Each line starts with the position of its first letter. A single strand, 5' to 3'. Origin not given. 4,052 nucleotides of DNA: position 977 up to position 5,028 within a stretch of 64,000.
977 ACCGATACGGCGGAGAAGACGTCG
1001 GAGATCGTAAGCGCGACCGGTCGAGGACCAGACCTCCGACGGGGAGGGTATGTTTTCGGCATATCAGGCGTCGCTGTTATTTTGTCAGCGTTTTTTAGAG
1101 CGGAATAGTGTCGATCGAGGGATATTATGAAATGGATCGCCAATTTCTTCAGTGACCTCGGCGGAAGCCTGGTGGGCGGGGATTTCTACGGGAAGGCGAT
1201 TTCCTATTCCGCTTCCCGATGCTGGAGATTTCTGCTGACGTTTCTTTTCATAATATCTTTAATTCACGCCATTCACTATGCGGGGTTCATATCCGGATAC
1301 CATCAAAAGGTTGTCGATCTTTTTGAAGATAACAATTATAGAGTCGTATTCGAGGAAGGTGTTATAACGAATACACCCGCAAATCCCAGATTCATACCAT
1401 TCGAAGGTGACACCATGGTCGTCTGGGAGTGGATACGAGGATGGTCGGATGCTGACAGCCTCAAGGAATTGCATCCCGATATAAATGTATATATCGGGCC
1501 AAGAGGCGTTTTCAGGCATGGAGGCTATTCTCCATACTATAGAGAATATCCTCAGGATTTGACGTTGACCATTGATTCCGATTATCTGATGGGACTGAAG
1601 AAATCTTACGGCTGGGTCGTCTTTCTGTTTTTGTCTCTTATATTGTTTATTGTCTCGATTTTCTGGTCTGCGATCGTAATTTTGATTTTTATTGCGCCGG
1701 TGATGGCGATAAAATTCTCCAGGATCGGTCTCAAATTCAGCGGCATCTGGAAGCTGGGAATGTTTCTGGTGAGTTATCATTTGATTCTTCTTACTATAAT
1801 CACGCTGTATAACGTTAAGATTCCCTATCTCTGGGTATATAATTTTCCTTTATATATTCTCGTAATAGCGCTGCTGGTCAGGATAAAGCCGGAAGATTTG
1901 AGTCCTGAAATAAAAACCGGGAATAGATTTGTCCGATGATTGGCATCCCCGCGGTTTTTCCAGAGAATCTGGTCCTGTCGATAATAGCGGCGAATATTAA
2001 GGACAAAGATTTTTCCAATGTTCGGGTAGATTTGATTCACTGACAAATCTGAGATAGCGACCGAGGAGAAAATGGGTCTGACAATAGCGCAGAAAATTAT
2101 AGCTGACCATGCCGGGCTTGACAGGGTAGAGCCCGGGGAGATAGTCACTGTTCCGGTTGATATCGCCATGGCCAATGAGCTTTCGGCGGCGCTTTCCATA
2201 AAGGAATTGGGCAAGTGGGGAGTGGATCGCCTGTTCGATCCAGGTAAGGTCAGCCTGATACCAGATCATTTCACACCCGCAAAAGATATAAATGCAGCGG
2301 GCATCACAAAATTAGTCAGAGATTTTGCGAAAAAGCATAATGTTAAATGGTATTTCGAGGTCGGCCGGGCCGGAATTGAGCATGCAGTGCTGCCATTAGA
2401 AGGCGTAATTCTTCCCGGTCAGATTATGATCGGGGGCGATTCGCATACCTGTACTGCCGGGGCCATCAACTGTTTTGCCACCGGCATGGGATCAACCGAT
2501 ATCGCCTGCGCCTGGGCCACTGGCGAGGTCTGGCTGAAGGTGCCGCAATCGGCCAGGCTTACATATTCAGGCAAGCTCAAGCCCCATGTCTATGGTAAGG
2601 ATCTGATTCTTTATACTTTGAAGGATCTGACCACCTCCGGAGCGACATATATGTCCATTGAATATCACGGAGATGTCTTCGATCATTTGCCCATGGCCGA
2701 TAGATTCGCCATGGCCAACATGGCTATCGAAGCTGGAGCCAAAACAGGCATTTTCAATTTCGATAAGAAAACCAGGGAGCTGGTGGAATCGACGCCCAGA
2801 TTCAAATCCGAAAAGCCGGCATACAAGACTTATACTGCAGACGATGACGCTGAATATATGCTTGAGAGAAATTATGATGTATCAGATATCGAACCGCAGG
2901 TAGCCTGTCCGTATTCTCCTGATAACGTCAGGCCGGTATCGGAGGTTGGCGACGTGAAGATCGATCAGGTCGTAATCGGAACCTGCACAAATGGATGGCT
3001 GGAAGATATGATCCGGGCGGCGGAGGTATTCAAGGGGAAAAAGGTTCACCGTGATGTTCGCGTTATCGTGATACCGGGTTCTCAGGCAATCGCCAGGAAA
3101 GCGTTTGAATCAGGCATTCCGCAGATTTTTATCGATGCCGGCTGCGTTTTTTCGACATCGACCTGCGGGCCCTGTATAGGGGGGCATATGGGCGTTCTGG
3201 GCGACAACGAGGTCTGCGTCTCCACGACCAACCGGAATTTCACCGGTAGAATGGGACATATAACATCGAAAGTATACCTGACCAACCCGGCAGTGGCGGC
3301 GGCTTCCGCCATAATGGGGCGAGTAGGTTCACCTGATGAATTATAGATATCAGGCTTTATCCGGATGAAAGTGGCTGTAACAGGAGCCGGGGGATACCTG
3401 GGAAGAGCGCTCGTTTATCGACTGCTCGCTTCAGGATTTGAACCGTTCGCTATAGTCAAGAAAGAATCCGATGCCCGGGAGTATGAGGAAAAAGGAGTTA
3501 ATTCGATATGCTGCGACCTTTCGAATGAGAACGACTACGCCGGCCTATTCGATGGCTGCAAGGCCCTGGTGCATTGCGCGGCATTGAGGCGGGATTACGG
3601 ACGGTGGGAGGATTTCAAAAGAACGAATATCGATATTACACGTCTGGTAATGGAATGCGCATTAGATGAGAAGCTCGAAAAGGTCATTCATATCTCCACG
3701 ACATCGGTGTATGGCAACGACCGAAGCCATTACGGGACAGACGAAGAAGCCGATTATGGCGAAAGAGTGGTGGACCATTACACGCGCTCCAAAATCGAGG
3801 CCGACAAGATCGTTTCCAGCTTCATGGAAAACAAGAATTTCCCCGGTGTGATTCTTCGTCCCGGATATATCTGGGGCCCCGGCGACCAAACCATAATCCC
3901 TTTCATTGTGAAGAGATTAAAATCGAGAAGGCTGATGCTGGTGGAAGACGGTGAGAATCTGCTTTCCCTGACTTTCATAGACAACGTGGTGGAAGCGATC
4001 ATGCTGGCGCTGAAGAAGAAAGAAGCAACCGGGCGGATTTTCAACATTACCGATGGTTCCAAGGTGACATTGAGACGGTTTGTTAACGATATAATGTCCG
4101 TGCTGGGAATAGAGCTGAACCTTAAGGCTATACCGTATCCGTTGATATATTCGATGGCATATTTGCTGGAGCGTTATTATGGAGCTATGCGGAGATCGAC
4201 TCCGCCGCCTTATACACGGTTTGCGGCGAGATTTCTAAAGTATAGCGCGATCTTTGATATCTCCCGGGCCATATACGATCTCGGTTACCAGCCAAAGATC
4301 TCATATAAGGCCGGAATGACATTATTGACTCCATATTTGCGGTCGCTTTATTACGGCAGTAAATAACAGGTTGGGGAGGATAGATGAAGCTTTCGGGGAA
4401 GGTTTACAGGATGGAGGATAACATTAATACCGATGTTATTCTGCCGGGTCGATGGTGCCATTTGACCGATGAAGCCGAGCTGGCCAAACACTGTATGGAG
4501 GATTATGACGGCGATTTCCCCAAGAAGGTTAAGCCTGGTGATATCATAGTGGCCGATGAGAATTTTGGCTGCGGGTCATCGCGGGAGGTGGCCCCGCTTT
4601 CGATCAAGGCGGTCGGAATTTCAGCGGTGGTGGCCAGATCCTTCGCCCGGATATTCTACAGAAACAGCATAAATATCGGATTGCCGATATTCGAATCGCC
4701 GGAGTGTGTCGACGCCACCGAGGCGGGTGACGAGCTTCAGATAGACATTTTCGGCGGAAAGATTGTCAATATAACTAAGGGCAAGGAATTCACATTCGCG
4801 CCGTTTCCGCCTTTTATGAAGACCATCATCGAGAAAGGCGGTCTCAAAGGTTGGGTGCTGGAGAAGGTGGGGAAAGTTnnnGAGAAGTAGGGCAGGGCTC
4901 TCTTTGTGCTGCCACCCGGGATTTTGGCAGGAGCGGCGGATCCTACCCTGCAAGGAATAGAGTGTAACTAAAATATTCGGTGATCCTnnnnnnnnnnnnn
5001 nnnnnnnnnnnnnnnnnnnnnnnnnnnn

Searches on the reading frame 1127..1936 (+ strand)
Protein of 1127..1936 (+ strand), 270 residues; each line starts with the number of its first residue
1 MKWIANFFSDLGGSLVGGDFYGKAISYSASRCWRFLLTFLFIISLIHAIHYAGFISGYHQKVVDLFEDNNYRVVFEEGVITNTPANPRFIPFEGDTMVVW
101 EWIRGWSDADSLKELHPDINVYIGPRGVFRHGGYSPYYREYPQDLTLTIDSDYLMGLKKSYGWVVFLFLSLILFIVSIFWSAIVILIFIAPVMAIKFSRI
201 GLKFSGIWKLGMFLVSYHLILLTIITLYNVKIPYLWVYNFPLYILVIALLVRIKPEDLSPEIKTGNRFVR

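Call 3: search_protein_families(library=pfam, proteins=[window:1127-1936:+], max_evalue=1)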
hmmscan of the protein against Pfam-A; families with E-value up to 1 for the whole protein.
window:1127-1936:+ (270 aa): 1 family
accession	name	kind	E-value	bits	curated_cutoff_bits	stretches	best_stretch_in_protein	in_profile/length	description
PF06691.16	DUF1189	-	0.0008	19.4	28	1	34-247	27-240/244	Protein of unknown function (DUF1189)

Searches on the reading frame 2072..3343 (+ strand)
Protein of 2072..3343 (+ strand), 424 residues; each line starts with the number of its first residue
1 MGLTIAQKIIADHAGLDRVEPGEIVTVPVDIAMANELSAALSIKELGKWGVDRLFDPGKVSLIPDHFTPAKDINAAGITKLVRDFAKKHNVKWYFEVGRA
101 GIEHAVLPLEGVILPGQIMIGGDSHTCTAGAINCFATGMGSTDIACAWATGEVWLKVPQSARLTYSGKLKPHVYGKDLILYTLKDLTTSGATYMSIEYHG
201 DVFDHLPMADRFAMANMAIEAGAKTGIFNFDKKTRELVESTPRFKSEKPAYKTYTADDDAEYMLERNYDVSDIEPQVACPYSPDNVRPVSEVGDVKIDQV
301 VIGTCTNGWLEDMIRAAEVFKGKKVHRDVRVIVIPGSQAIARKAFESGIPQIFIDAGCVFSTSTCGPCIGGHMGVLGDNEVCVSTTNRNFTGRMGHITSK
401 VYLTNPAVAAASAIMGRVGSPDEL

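Call 3: search_protein_families(library=pfam, proteins=[window:2072-3343:+], max_evalue=1)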
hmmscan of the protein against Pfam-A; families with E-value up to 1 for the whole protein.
window:2072-3343:+ (424 aa): 3 families
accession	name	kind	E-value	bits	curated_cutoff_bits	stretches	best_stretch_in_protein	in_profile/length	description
PF00330.25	Aconitase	-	5.8e-92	309.5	28.7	2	79-291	87-305/463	Aconitase family (aconitate hydratase)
PF04412.18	AcnX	-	0.024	13.8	31.5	1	294-365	288-357/400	Aconitase X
PF19272.4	ASMase_C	-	0.081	13.4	23.7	1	227-276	30-79/143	Acid sphingomyelin phosphodiesterase C-terminal region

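Call 5: search_protein_families(library=ncbifam, proteins=[window:2072-3343:+], max_evalue=1)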
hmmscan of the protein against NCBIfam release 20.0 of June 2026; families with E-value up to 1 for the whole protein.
window:2072-3343:+ (424 aa): 20 families
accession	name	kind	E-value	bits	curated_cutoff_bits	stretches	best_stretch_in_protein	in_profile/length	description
NF001614.1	PRK00402.1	subfamily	6.3e-174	578.5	385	1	4-421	2-414/415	aconitase/3-isopropylmalate dehydratase large subunit family protein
TIGR02083.1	LEU2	equivalog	3.2e-170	566.6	610.65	1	3-424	1-419/419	3-isopropylmalate dehydratase large subunit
TIGR01343.1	hacA_fam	subfamily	4.3e-163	542.7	385.7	1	4-421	1-411/412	homoaconitate hydratase family protein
TIGR02086.1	IPMI_arch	subfamily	5.8e-148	493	410.15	1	4-422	2-410/411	3-isopropylmalate dehydratase/homoaconitate hydratase family large subunit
NF040615.1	HacA_Meth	equivalog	2.1e-135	451.7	550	1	4-419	2-416/419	homoaconitase large subunit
NF005558.0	PRK07229.1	equivalog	1.7e-96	324.2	612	1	1-423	1-414/647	aconitate hydratase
NF009116.0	PRK12466.1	subfamily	1.3e-88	297.6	531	2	3-291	5-305/472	3-isopropylmalate dehydratase large subunit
NF004016.0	PRK05478.1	subfamily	1.7e-82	277.4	510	2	4-291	5-303/468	3-isopropylmalate dehydratase large subunit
TIGR01342.1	acon_putative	hypoth_equivalog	2e-81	274.1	719.15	1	4-423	1-411/655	putative aconitate hydratase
TIGR00170.1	leuC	equivalog_domain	5.9e-71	239.4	560.25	2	87-291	91-302/466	3-isopropylmalate dehydratase large subunit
TIGR00139.1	h_aconitase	equivalog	4.3e-63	213.8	529.9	1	18-423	21-456/709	homoaconitase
TIGR01340.1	aconitase_mito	equivalog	1.2e-48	166.1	825.35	1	78-418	109-472/745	aconitate hydratase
NF006690.0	PRK09238.1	equivalog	2.3e-44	151.6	782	2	254-423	649-816/852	bifunctional aconitate hydratase 2/2-methylisocitrate dehydratase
TIGR00117.1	acnB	equivalog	2.9e-32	111.4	1287.2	2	255-423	649-814/844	bifunctional aconitate hydratase 2/2-methylisocitrate dehydratase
NF006757.0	PRK09277.1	subfamily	4.1e-27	94.3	686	2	117-292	205-388/888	aconitate hydratase AcnA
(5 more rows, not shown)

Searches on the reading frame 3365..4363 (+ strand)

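Call 3: search_protein_families(library=pfam, proteins=[window:3365-4363:+], max_evalue=1)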
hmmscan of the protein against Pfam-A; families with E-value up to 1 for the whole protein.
window:3365-4363:+ (333 aa): 11 families
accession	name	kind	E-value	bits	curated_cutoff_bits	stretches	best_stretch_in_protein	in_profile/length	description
PF01370.27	Epimerase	-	1.8e-34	119.6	20.9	1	3-228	1-239/240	NAD dependent epimerase/dehydratase family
PF01073.25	3Beta_HSD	-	1.6e-29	103.3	22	1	4-252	1-273/280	3-beta hydroxysteroid dehydrogenase/isomerase family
PF07993.18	NAD_binding_4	-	2e-19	70.2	20.1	2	55-171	79-209/258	Male sterility protein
PF16363.11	GDP_Man_Dehyd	-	1.3e-14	54.8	27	1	5-316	2-327/332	GDP-mannose 4,6 dehydratase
PF13460.12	NAD_binding_10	-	1e-13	52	27.2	1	7-169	1-146/184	NAD(P)H-binding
PF04321.23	RmlD_sub_bind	-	1.5e-09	37.8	27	1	1-249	1-233/287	RmlD substrate binding domain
PF02719.21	Polysacc_synt_2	-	3.5e-06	26.9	20.2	1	3-126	1-141/293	Polysaccharide biosynthesis protein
PF05368.20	NmrA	-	6e-06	26.5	27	1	2-69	4-74/298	NmrA-like family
PF00106.31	adh_short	-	0.0075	16.2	26.6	1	3-66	3-72/195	short chain dehydrogenase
PF00056.29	Ldh_1_N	-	0.17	12.4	27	1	1-96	1-102/141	lactate/malate dehydrogenase, NAD binding domain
PF01113.26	DapB_N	-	0.24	12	25.6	1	1-37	1-38/124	Dihydrodipicolinate reductase, N-terminus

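Call 5: search_protein_families(library=ncbifam, proteins=[window:3365-4363:+], max_evalue=1)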
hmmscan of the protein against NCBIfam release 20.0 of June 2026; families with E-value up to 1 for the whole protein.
window:3365-4363:+ (333 aa): 46 families (the best 25 are shown)
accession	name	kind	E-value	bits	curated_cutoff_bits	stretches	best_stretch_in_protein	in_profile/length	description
NF042422.1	oxyalk_red_OleD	equivalog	8.4e-59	199.6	580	1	1-321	1-324/329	2-alkyl-3-oxoalkanoate reductase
NF042423.1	oxyalk_red_Shew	equivalog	4.8e-54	183.6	580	1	2-320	10-330/331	2-alkyl-3-oxoalkanoate reductase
TIGR03466.1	HpnA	hypoth_equivalog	3.7e-36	124.7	367.65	1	1-313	1-310/327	hopanoid-associated sugar epimerase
TIGR04180.1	EDH_00030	hypoth_equivalog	2.3e-25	89.3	475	1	3-253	1-262/297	NAD-dependent 4,6-dehydratase LegB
TIGR01746.1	Thioester-redct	subfamily_domain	1.1e-20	74.3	213.35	2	55-253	79-286/371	thioester reductase domain-containing protein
NF052578.1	StrlDmthSdmBMthl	equivalog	1.2e-16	61.4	600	1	1-312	1-310/328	sterol demethylase protein SdmB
TIGR01181.1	dTDP_gluc_dehyt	equivalog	2.2e-15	56.6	365.1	1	4-249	3-263/321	dTDP-glucose 4,6-dehydratase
NF005539.0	PRK07201.1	equivalog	8.8e-15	54.4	549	1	1-244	1-263/657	SDR family oxidoreductase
TIGR02197.1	heptose_epim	equivalog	2.8e-13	49.7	274.6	1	4-259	2-272/316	ADP-glyceromanno-heptose 6-epimerase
NF041293.1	G6PDh_Azf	equivalog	1.6e-12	47.4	400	1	3-128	5-127/252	NAD-dependent glucose-6-phosphate dehydrogenase Azf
NF050030.1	thlkprotThyD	equivalog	5.4e-12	45.5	400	1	1-247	1-250/305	thylakoid membrane protein ThyD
TIGR01777.1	yfcH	hypoth_equivalog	3.5e-11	43.2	207.35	1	3-248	1-242/292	TIGR01777 family oxidoreductase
NF058621.1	DiazavRedAvaA7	equivalog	6.9e-10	39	400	1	1-248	1-249/304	3-diazoavenalumate denitrifying reductase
TIGR01179.1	galE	equivalog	1.2e-09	37.4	262.3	1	2-165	1-172/332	UDP-glucose 4-epimerase GalE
NF043036.1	ErythonDh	equivalog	1e-07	31.5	325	1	1-153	1-163/321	D-erythronate dehydrogenase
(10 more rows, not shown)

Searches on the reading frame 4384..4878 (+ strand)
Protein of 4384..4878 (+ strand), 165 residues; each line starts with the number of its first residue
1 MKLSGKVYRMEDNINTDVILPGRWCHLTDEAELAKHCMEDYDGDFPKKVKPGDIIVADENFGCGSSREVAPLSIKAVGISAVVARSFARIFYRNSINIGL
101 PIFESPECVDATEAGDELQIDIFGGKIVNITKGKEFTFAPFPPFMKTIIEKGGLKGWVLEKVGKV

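Call 3: search_protein_families(library=pfam, proteins=[window:4384-4878:+], max_evalue=1)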
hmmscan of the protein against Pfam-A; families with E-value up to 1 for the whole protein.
window:4384-4878:+ (165 aa): 2 families
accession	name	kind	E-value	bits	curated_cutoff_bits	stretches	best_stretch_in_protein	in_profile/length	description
PF00694.25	Aconitase_C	-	1.6e-19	71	22.8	1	34-100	56-123/131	Aconitase C-terminal domain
PF06434.19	Aconitase_2_N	-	0.12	12.4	27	0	6-71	2-73/204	Aconitate hydratase 2 N-terminus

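Call 5: search_protein_families(library=ncbifam, proteins=[window:4384-4878:+], max_evalue=1)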
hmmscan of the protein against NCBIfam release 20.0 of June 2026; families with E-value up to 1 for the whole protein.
window:4384-4878:+ (165 aa): 17 families
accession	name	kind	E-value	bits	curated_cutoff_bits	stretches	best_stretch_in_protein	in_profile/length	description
TIGR02084.1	leud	equivalog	1.1e-63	213.6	245.85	1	5-159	1-155/156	3-isopropylmalate dehydratase small subunit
NF040625.1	HacB2_Meth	equivalog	3.2e-56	189.3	230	1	2-155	3-153/161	homoaconitase small subunit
TIGR02087.1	LEUD_arch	subfamily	3.6e-56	189.3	108.95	1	5-157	1-153/157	LeuD/DmdB family oxidoreductase small subunit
NF040604.2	HacB_Meth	equivalog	4.4e-48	163.1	230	1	1-154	1-153/159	homoaconitase small subunit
NF010629.0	PRK14023.1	equivalog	2.1e-42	144.8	229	1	6-155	3-151/166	homoaconitate hydratase small subunit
TIGR00139.1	h_aconitase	equivalog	1.3e-27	96.5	529.9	1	7-126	535-669/709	homoaconitase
NF002458.0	PRK01641.1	subfamily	4.2e-22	78.7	167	1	9-107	13-124/202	3-isopropylmalate dehydratase small subunit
NF005558.0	PRK07229.1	equivalog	8.6e-19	67.5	612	1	8-121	476-596/647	aconitate hydratase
TIGR00171.1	leuD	equivalog_domain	8.5e-16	58.3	116.25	1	48-122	66-146/188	3-isopropylmalate dehydratase small subunit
TIGR01342.1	acon_putative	hypoth_equivalog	1.3e-15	56.7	719.15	1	7-134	474-609/655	putative aconitate hydratase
NF006757.0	PRK09277.1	subfamily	1.2e-08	33.1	686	1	52-102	758-809/888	aconitate hydratase AcnA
TIGR01341.1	aconitase_1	equivalog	3.5e-08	31.6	945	1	47-122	744-821/876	aconitate hydratase AcnA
TIGR01340.1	aconitase_mito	equivalog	7.4e-08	31.2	825.35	1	53-120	624-693/745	aconitate hydratase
NF009520.0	PRK12881.1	subfamily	9.4e-08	30.2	905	1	53-101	764-813/893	aconitate hydratase AcnA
TIGR02333.1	2met_isocit_dHY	equivalog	1.4e-05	23.2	1419.85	1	52-101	732-782/858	Fe/S-dependent 2-methylisocitrate dehydratase AcnD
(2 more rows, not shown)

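Call 15: find_related_loci(query=window:4384-4878:+, collection=genome_contigs, flank=6000)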
Query window:4384-4878:+ (165 aa) in genome_contigs; peptide patterns used: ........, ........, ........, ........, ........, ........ (x = any residue, [..] = any of these).
600 stretches matched a pattern (row limit reached: there are more); 553 encode a relative of the query (tblastn E <= 1e-3); the best 80 are kept; 80 distinct loci.
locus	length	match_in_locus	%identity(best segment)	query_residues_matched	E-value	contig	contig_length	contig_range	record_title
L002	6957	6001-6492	93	1-164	1e-101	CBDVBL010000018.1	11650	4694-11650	MAG TPA_asm: uncultured bacterium isolate SRR22302355_binner13_Refined_64 genome assembly, contig: ERZ25746546.1160, who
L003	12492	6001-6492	88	1-164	7e-97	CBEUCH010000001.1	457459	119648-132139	MAG TPA_asm: uncultured bacterium isolate SRR19160658_binner12_Refined_30 genome assembly, contig: ERZ26800495.1, whole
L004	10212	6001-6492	86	1-164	2e-96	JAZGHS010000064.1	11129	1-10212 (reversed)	MAG: Candidatus Zixiibacteriota bacterium isolate SCS6bin.4 SCS6bin.4_64, whole genome shotgun sequence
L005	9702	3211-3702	84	1-164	2e-95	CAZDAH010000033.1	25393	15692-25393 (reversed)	MAG TPA_asm: uncultured Ignavibacteria bacterium isolate binchicken_co395_172 genome assembly, contig: NODE_312_length_2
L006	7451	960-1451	84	1-164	4e-95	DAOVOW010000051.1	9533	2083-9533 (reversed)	MAG TPA_asm: bacterium isolate CSMAG_1533 CSMAG_1533_k141_1758989_length_9533_cov_36.0000, whole genome shotgun sequence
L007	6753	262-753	85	1-164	7e-95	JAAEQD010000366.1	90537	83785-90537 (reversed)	MAG: Candidatus Zixiibacteriota bacterium isolate Gpa_9 GpaG_CONTIG4876451, whole genome shotgun sequence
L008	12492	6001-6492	82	1-164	8e-94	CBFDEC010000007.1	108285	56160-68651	MAG TPA_asm: uncultured bacterium isolate SRR26215678_metabat2_26 genome assembly, contig: ERZ25073496.71, whole genome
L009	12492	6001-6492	84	1-164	2e-93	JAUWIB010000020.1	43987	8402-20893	MAG: bacterium isolate CSMAG_2283 CSMAG_2283_k141_1573477_length_43987_cov_11.9817, whole genome shotgun sequence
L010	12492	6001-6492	84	1-164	2e-91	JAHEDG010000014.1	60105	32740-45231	MAG: Candidatus Zixiibacteriota bacterium isolate Ww191 NODE_710_length_60105_cov_4.267088, whole genome shotgun sequenc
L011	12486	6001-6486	81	1-162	7e-90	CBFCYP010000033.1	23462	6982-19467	MAG TPA_asm: uncultured bacterium isolate SRR26215681_binner13_Refined_78 genome assembly, contig: ERZ25073475.1004, who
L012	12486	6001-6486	80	1-162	8e-89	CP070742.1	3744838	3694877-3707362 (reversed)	MAG: Candidatus Zixiibacteriota bacterium isolate bin38 chromosome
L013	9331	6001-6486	78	1-162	6e-88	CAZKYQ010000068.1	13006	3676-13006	MAG TPA_asm: uncultured Ignavibacteria bacterium isolate binchicken_co275_126 genome assembly, contig: NODE_7067_length_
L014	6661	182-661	78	3-162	1e-85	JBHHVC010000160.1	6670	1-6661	MAG: Candidatus Zixiibacteriota bacterium isolate S.4.sp3_bin.43 NODE_5533_length_6670_cov_4.016327, whole genome shotgu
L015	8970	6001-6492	77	1-164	3e-85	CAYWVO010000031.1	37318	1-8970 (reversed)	MAG TPA_asm: uncultured Ignavibacteria bacterium isolate SRP141376_co1_44 genome assembly, contig: NODE_2612_length_3731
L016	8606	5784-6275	76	1-164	3e-84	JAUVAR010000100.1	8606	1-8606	MAG: Candidatus Zixiibacteriota bacterium isolate CSMAG_224 CSMAG_224_k127_2579672_length_8606_cov_16.2994, whole genome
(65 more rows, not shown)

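Call 27: search_protein_families(library=pfam, proteins=[L006:1477-2388:+, L009:6661-8109:+], max_evalue=0.01)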
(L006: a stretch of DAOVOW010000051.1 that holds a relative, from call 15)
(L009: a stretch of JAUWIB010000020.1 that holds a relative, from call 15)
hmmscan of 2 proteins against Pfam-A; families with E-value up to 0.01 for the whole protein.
L006:1477-2388:+ (304 aa): 1 family
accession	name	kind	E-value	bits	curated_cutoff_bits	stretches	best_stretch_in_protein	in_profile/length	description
PF08867.16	FRG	-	7.4e-19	68.9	25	1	28-119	3-91/94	FRG domain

L009:6661-8109:+ (483 aa): 4 families
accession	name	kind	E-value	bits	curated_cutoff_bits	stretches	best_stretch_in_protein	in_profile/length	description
PF13173.12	AAA_14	-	4.4e-30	104.8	27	1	55-189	2-129/129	AAA domain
PF13635.12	DUF4143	-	6.3e-23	81.7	28.1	1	258-408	2-160/160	Domain of unknown function (DUF4143)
PF13191.12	AAA_16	-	0.0024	18.8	32.6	0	44-88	15-60/167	AAA ATPase domain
PF03008.20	DUF234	-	0.0034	18.2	22.5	0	384-409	66-91/100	Archaea bacterial proteins of unknown function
